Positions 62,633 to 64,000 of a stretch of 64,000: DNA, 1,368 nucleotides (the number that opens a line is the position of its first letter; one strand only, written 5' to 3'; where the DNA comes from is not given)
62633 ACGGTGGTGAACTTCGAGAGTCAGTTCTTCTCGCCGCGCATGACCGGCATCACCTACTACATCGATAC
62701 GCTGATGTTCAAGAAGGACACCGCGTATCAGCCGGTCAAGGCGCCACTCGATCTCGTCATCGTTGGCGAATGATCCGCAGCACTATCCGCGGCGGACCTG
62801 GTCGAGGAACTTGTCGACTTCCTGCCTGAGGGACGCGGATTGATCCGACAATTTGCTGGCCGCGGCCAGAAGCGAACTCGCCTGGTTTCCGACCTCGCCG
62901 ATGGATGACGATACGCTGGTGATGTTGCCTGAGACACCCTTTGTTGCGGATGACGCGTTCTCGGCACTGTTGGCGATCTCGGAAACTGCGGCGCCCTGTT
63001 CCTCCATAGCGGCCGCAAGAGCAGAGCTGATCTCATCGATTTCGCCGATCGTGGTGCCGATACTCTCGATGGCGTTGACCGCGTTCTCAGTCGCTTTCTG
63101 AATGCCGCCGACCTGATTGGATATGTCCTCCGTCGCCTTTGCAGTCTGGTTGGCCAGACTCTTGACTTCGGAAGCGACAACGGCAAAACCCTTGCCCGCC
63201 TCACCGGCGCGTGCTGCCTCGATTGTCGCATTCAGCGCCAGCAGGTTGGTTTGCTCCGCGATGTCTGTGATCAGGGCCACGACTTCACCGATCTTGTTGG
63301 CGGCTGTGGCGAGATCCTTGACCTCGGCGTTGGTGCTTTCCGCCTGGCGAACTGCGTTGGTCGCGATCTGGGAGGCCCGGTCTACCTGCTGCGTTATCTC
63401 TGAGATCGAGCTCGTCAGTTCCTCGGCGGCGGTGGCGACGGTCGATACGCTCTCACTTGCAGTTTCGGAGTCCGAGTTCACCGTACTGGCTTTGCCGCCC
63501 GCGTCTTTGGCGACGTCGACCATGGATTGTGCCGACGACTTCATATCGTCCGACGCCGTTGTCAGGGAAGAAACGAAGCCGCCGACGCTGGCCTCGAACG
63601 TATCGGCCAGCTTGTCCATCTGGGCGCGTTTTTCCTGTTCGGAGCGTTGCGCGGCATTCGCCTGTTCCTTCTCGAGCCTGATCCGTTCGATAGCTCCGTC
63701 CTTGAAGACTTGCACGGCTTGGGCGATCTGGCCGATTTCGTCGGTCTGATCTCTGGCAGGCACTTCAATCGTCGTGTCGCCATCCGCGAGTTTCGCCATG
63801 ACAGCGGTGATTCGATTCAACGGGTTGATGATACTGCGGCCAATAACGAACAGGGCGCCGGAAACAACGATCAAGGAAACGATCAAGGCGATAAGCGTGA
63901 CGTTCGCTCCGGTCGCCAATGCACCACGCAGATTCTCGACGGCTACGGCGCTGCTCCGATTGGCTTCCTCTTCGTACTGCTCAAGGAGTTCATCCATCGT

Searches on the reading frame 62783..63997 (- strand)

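Call 78: search_protein_families(library=pfam, proteins=[window:62783-63997:-], max_evalue=0.001)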
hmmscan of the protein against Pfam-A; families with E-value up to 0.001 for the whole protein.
window:62783-63997:- (404 aa): 3 families
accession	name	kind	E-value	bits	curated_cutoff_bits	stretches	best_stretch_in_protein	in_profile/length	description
PF00015.26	MCPsignal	-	6.7e-33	114.4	34.6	1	204-369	3-168/172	Methyl-accepting chemotaxis protein (MCP) signalling domain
PF00672.30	HAMP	-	4.7e-12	46.5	25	1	52-98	2-47/53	HAMP domain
PF06103.16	DUF948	-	1.6e-05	25.4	37.2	0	142-203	28-89/89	Bacterial protein of unknown function (DUF948)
